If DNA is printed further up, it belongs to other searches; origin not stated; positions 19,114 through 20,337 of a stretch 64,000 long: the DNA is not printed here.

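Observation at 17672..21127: Six-gene translationally coupled operon: HtrA-like protease, small His-rich protein and four prepilin-like proteins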

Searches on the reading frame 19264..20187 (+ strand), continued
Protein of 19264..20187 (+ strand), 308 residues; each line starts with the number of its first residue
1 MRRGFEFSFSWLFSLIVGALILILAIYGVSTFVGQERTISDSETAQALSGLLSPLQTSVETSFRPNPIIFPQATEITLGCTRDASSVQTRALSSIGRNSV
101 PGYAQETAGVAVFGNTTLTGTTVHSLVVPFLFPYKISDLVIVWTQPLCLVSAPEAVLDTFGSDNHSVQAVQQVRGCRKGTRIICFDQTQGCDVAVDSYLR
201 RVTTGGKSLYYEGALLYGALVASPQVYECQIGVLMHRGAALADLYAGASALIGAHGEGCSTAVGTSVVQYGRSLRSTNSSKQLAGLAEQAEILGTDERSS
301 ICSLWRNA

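Call 41: find_related_loci(query=A4, collection=genome_contigs, flank=10000)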
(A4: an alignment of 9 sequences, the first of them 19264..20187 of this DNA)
Query A4 (308 aa) in genome_contigs; peptide patterns used: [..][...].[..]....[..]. (x = any residue, [..] = any of these).
114 stretches matched a pattern; 82 encode a relative of the query (tblastn E <= 1e-3); the best 80 are kept; 80 distinct loci.
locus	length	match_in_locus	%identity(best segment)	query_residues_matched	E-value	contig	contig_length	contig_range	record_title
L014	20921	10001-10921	76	1-307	7e-157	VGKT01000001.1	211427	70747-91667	MAG: Candidatus Pacearchaeota archaeon isolate K_Offshore_80m_m2_097 K_Offshore_80m_m2_097_Ga0194132_10000037, whole gen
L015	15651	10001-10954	38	4-307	2e-66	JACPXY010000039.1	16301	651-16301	MAG: Candidatus Pacearchaeota archaeon isolate NC_groundwater_849_Pr1_B-0.1um_42_10 Montesol18_Bp1_scaffold_654304, whol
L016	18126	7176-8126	35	2-306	8e-63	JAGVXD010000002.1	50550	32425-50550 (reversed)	Candidatus Pacearchaeota archaeon isolate RIFCSPHIGHO2_12_FULL_36_23 rifcsphigho2_12_scaffold_647, whole genome shotgun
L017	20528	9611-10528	36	4-306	1e-61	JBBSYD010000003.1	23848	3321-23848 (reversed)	MAG: Nanoarchaeota archaeon isolate H43-bin227_1 H43_bin227_1_000000000003, whole genome shotgun sequence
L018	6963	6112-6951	35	2-272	5e-59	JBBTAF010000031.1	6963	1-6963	MAG: Nanoarchaeota archaeon isolate H43-bin007_1 H43_bin007_1_000000000031, whole genome shotgun sequence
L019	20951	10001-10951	33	3-306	1e-51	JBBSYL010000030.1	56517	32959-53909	MAG: Nanoarchaeota archaeon isolate H51-bin083_1 H51_bin083_1_000000000030, whole genome shotgun sequence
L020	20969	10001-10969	33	2-306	4e-51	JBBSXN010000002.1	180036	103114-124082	MAG: Nanoarchaeota archaeon isolate H43-bin083_1 H43_bin083_1_000000000002, whole genome shotgun sequence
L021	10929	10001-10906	34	2-295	2e-50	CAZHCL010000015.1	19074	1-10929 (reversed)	MAG TPA_asm: Candidatus Woesearchaeota archaeon isolate binchicken_co241_47 genome assembly, contig: NODE_2755_length_19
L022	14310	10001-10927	32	2-305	4e-50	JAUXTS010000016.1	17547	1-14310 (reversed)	MAG: archaeon isolate C13_metabat.bin.16 C13_k141_363419, whole genome shotgun sequence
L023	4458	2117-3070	31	2-305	7e-50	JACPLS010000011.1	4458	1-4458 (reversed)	MAG: Candidatus Pacearchaeota archaeon isolate NC_groundwater_527_Ag_S-0.1um_31_8 S35_SO-1_scaffold_52192, whole genome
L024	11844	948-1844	33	2-286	1e-48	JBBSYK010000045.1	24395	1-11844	MAG: Nanoarchaeota archaeon isolate H32-bin099_1 H32_bin099_1_000000000045, whole genome shotgun sequence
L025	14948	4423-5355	30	2-305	2e-48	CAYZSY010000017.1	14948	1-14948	MAG TPA_asm: Candidatus Woesearchaeota archaeon isolate SRP050083_co3_204 genome assembly, contig: NODE_3146_length_1494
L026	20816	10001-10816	33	2-271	6e-48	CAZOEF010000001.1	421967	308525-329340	MAG TPA_asm: Candidatus Woesearchaeota archaeon isolate SRP263527_co2_228 genome assembly, contig: NODE_6_length_421967_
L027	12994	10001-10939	32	2-305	5e-48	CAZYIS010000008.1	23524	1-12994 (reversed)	MAG TPA_asm: Candidatus Woesearchaeota archaeon isolate SRP142039_co2_64 genome assembly, contig: NODE_1016_length_23524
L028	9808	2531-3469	33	2-305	4e-48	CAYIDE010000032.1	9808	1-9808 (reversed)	MAG TPA_asm: Candidatus Woesearchaeota archaeon isolate ERP119705_co1_824 genome assembly, contig: NODE_9839_length_9808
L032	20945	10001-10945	31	2-305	7e-47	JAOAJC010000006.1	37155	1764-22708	MAG: Candidatus Pacearchaeota archaeon isolate SKW152 NODE_6_length_37155_cov_4.366579, whole genome shotgun sequence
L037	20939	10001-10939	30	2-305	2e-45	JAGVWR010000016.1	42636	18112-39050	Candidatus Pacearchaeota archaeon isolate RIFCSPLOWO2_01_FULL_32_14 rifcsplowo2_01_scaffold_984, whole genome shotgun se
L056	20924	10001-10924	30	2-305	1e-39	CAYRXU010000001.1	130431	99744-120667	MAG TPA_asm: Candidatus Woesearchaeota archaeon isolate SRP342105_co1_450 genome assembly, contig: NODE_148_length_13043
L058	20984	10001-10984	28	2-305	3e-39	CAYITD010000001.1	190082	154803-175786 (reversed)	MAG TPA_asm: Candidatus Woesearchaeota archaeon isolate ERP119705_co3_555 genome assembly, contig: NODE_23_length_190082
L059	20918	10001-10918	30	1-305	6e-39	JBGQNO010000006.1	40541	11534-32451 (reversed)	MAG: Candidatus Nanoarchaeia archaeon isolate OBJ2_061818_130_46 k141_207815_length_40541_cov_14.9927, whole genome shot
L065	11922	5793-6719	27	2-295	8e-37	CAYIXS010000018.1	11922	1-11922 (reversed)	MAG TPA_asm: Candidatus Woesearchaeota archaeon isolate ERP119705_co6_524 genome assembly, contig: NODE_6889_length_1192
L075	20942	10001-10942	26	2-305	5e-33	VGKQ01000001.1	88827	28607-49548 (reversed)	MAG: Candidatus Pacearchaeota archaeon isolate M_DeepCast_400m_m2_082 M_DeepCast_400m_m2_082_Ga0194112_10000156, whole g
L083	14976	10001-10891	31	2-287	4e-40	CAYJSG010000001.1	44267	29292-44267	MAG TPA_asm: Candidatus Woesearchaeota archaeon isolate ERP125453_co1_184 genome assembly, contig: NODE_612_length_44267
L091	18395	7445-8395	30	2-306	3e-39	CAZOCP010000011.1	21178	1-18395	MAG TPA_asm: Candidatus Woesearchaeota archaeon isolate SRP178908_co2_32 genome assembly, contig: NODE_953_length_21178_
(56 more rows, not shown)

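Call 82: search_solved_structures(query=A3, max_evalue=10, show_alignments=1)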
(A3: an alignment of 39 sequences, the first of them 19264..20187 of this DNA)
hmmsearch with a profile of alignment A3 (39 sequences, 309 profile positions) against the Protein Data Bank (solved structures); distinct sequences matched with E-value up to 10: 0.

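Call 89: search_protein_families(library=pfam, proteins=[L037:7486-9312:-, L075:2811-3749:+, L058:3195-3656:+, L032:20482-20847:+, L091:2680-3414:-, L083:12011-12586:+, L065:3711-4841:-, L059:2229-3488:-, L056:15423-16916:+, L059:451-2187:-], max_evalue=0.01)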
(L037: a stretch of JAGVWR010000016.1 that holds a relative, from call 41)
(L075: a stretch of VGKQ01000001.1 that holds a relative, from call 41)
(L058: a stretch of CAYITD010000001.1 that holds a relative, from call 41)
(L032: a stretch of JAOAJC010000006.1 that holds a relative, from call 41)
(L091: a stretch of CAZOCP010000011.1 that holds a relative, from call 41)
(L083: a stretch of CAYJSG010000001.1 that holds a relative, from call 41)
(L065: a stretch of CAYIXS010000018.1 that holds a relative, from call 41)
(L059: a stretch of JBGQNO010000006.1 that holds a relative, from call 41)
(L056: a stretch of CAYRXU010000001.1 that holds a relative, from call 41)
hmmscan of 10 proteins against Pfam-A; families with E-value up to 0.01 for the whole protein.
L037:7486-9312:- (609 aa): 6 families
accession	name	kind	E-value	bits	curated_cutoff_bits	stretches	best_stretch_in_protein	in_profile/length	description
PF00437.27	T2SSE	-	2.7e-109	365.7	24.9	1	193-581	9-368/370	Type II/IV secretion system protein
PF25199.1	nSTAND_NTPase5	-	0.00019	21.7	34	1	332-375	38-82/145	Novel STAND NTPase 5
PF13401.12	AAA_22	-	0.0004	21.1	27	1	336-375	6-45/130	AAA domain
PF13191.12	AAA_16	-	0.0036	18.2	32.6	1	333-363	23-52/167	AAA ATPase domain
PF01637.24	ATPase_2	-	0.0072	16.6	33.2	0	321-388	5-73/225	ATPase domain predominantly from Archaea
PF13555.12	AAA_29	-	0.0079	16.4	27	0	336-354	23-41/61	P-loop containing region of AAA domain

L075:2811-3749:+ (313 aa): 3 families
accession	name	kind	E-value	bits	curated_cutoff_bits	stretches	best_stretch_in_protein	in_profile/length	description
PF01293.25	PEPCK_ATP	-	0.0006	19.1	26.5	1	39-152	131-232/465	Phosphoenolpyruvate carboxykinase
PF25199.1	nSTAND_NTPase5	-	0.0025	18.1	34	1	123-149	36-62/145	Novel STAND NTPase 5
PF00270.35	DEAD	-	0.0056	16.9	26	0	127-234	13-107/167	DEAD/DEAH box helicase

L058:3195-3656:+ (154 aa): 0 families

L032:20482-20847:+ (122 aa): 0 families

L091:2680-3414:- (245 aa): 0 families

L083:12011-12586:+ (192 aa): 3 families
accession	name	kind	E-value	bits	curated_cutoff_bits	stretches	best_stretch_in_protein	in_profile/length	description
PF01909.29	NTP_transf_2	-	6e-11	43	21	1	92-151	2-72/93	Nucleotidyltransferase domain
PF18765.7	Polbeta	-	5.1e-07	30.2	26.9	1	98-169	7-80/93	Polymerase beta, Nucleotidyltransferase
PF22600.2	MTPAP-like_central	-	0.0007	20.1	27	1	93-153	28-71/139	Poly(A) RNA polymerase, mitochondrial-like, central palm domain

L065:3711-4841:- (377 aa): 1 family
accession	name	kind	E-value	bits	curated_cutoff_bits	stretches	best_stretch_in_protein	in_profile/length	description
PF04326.19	SLFN_AlbA_2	-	7.4e-22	78.5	25.3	1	232-363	1-117/118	Schlafen, AlbA_2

L059:2229-3488:- (420 aa): 2 families
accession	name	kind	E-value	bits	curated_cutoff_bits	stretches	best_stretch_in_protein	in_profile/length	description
PF01896.25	DNA_primase_S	-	6.5e-08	33.6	26.8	1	98-236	2-161/163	DNA primase small subunit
PF04104.19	DNA_primase_lrg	-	0.00014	21.7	22.4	1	262-402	61-218/266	Eukaryotic and archaeal DNA primase, large subunit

L056:15423-16916:+ (498 aa): 3 families
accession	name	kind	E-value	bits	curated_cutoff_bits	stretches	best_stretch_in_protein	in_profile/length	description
PF19077.6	Big_13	-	2.2e-05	25.3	27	1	193-248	41-102/102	Bacterial Ig-like domain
PF13750.12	Big_3_3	-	0.00084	19.5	27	0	217-262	11-56/157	Bacterial Ig-like domain (group 3)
PF16403.11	Bact_surface_Ig-like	-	0.0069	16.9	27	0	271-314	25-65/71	Bacterial surface protein, Ig-like domain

L059:451-2187:- (579 aa): 0 families

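Call 90: find_homologous_proteins(query=L037:7486-9312:-, max_evalue=1e-30)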
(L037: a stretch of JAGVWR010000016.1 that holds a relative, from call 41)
Query L037:7486-9312:- (609 aa): 7834 proteins with E <= 1e-30 among 8000 candidates; the best 120 are listed.
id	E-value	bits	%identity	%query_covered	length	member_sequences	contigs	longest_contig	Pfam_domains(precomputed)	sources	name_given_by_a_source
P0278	0.0e+0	1343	100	100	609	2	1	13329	PF00437.27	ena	-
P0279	1.7e-138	481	-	-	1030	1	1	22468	PF13173.13,PF00437.27,PF13604.13,PF13555.13,PF00004.36,PF13401.13,PF01637.25,PF04851.22,PF13191.13,PF05157.21,PF02492.26,PF00005.34,PF12775.14,PF25199.2,PF20720.4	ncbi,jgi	jgi:type IV pilus assembly protein PilB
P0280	2.7e-136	474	-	-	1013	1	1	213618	PF13173.13,PF13086.13,PF00437.27,PF13604.13,PF13245.13,PF13555.13,PF00004.36,PF13401.13,PF01637.25,PF03215.22,PF04851.22,PF13191.13,PF02492.26,PF01935.24,PF00005.34,PF12775.14,PF25199.2,PF20720.4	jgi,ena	-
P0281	6.3e-136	472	-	-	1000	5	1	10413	PF13173.13,PF00437.27,PF13604.13,PF12775.14,PF13555.13,PF00004.36,PF13401.13,PF25199.2,PF20720.4,PF13191.13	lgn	-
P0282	8.5e-135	469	-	-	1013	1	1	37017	PF13173.13,PF13086.13,PF00270.36,PF00437.27,PF13604.13,PF13245.13,PF13555.13,PF00004.36,PF13401.13,PF01637.25,PF04851.22,PF13191.13,PF02492.26,PF01935.24,PF00005.34,PF12775.14,PF25199.2,PF20720.4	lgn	-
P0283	8.7e-134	465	-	-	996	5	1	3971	PF13173.13,PF00437.27,PF13604.13,PF12775.14,PF13555.13,PF13401.13,PF25199.2,PF20720.4,PF13191.13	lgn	-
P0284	1.5e-133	465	-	-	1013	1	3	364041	PF13173.13,PF13086.13,PF00270.36,PF00437.27,PF13604.13,PF13245.13,PF13555.13,PF00004.36,PF13401.13,PF01637.25,PF04851.22,PF13191.13,PF02492.26,PF01935.24,PF00005.34,PF12775.14,PF13476.13,PF25199.2,PF20720.4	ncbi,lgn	-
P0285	3.9e-132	460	-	-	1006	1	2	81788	PF13173.13,PF00437.27,PF13604.13,PF13245.13,PF00004.36,PF13401.13,PF04851.22,PF13191.13,PF05157.21,PF02492.26,PF00005.34,PF12775.14,PF25199.2,PF20720.4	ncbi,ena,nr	ncbi:MAG: type II/IV secretion system protein [Candidatus Moranbacteria bacterium]|nr:type II/IV sec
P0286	7.0e-132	459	-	-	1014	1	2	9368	PF13173.13,PF13086.13,PF00270.36,PF16796.12,PF00437.27,PF13604.13,PF13245.13,PF13555.13,PF00004.36,PF13401.13,PF13238.13,PF01637.25,PF03215.22,PF04851.22,PF13191.13,PF05157.21,PF02492.26,PF01935.24,PF00005.34,PF12775.14,PF25199.2,PF20720.4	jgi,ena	-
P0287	9.6e-132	459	-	-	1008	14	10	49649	PF13173.13,PF16796.12,PF00437.27,PF13604.13,PF13555.13,PF00004.36,PF13401.13,PF04851.22,PF13191.13,PF02492.26,PF12775.14,PF25199.2,PF20720.4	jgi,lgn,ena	jgi:type IV pilus assembly protein PilB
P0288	5.9e-131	456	44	92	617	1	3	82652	PF00437.27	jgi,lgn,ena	-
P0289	1.4e-130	455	-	-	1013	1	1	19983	PF13173.13,PF13086.13,PF00270.36,PF16796.12,PF00437.27,PF13604.13,PF13245.13,PF13555.13,PF00004.36,PF13401.13,PF01637.25,PF03215.22,PF04851.22,PF13191.13,PF05157.21,PF02492.26,PF01935.24,PF00005.34,PF12775.14,PF25199.2,PF20720.4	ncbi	-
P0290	1.1e-128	449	-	-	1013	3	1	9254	PF13173.13,PF00437.27,PF13604.13,PF13555.13,PF00004.36,PF13401.13,PF01637.25,PF04851.22,PF13191.13,PF05157.21,PF00005.34,PF12775.14,PF25199.2,PF20720.4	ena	-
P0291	7.9e-123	429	-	-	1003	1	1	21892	PF13173.13,PF00437.27,PF13604.13,PF00005.34,PF12775.14,PF13401.13,PF25199.2,PF04851.22,PF20720.4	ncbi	-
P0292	8.3e-123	429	42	89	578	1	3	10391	PF00437.27,PF13401.13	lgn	-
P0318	3.8e-109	384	37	99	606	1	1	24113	PF00437.27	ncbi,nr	ncbi:type II/IV secretion system protein [Candidatus Pacearchaeota archaeon]|nr:type II/IV secretion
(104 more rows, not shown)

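Call 91: find_encoding_contigs(protein=P0318, flank=10000, max_places=2)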
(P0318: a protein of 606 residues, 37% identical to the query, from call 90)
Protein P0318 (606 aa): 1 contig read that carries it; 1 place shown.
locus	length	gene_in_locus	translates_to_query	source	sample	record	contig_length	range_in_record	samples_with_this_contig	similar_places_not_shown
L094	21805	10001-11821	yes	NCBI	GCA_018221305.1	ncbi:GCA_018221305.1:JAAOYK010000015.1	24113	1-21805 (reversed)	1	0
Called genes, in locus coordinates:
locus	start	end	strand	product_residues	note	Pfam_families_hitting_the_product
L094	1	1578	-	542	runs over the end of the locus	PF11614:FixG_C (faint)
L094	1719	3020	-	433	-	-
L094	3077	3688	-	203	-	PF01866:Diphthamide_syn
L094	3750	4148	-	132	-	PF04472:SepF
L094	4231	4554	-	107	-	PF01920:Prefoldin_2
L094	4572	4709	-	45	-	-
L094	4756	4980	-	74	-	PF01780:Ribosomal_L37ae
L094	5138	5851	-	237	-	-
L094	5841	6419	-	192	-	PF03439:Spt5-NGN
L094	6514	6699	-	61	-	PF00584:SecE (weak)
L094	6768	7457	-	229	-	PF13578:Methyltransf_24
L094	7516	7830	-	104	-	-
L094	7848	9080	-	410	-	PF00091:Tubulin, PF12327:FtsZ_C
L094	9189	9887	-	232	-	PF00254:FKBP_C, PF22199:FKBP26_IF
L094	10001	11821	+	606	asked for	PF00437:T2SSE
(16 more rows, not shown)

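Call 92: find_encoding_contigs(protein=P0288, flank=10000, max_places=2)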
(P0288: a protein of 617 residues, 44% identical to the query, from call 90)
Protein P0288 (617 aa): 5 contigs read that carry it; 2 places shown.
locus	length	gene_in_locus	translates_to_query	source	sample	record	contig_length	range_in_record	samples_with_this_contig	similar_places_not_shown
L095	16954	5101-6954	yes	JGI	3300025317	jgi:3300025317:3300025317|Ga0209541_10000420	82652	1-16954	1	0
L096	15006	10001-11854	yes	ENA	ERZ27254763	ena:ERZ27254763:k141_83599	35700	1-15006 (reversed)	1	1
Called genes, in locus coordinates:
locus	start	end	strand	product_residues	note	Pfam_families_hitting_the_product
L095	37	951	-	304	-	PF01116:F_bP_aldolase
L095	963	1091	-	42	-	-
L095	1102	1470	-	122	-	-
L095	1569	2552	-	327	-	PF00294:PfkB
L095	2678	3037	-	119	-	-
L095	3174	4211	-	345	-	PF09376:NurA (weak)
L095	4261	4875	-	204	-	PF09335:VTT_dom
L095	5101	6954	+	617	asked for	PF00437:T2SSE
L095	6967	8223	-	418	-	PF18144:SMODS (weak), PF09249:tRNA_NucTransf2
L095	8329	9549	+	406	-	PF00999:Na_H_Exchanger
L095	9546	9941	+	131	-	PF18477:PIN_9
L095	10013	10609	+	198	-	PF03876:SHS2_Rpb7-N, PF00575:S1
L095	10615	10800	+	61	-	PF06093:Spt4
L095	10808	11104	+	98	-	PF01282:Ribosomal_S24e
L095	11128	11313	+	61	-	PF01599:Ribosomal_S27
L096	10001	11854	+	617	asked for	PF00437:T2SSE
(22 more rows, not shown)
